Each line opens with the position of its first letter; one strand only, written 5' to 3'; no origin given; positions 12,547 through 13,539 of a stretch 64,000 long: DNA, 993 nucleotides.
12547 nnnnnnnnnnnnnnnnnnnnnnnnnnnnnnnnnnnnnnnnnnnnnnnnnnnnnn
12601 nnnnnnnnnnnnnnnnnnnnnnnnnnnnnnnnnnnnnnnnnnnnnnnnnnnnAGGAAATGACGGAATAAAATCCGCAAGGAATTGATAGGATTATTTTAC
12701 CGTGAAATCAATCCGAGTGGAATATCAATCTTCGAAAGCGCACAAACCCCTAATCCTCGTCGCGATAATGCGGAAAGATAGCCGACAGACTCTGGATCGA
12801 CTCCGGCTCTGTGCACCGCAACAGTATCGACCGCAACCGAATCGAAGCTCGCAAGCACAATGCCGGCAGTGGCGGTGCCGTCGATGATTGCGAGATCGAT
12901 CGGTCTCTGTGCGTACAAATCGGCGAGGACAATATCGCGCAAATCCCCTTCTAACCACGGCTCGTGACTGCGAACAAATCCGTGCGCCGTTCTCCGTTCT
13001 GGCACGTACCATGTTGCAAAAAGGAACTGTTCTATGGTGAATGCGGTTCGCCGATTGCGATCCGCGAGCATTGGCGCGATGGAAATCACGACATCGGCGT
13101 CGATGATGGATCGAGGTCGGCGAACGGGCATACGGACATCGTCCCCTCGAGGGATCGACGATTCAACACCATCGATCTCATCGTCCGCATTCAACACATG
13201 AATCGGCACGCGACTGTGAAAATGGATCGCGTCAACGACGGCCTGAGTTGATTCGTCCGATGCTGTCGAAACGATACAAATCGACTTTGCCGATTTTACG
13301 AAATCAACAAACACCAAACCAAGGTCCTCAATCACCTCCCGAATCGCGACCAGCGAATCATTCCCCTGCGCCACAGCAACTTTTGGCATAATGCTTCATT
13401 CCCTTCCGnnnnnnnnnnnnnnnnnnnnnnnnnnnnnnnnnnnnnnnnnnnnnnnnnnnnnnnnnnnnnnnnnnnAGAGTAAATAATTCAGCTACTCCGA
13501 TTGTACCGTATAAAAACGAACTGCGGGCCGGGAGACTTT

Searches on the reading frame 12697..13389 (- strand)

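Call 56: search_protein_families(library=pfam, proteins=[window:12697-13389:-], max_evalue=0.001)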
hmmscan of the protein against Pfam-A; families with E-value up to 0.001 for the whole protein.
window:12697-13389:- (230 aa): 1 family
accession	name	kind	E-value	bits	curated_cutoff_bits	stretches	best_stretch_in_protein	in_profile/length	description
PF04015.17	DUF362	-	0.00019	22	24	0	28-192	27-199/200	Domain of unknown function (DUF362)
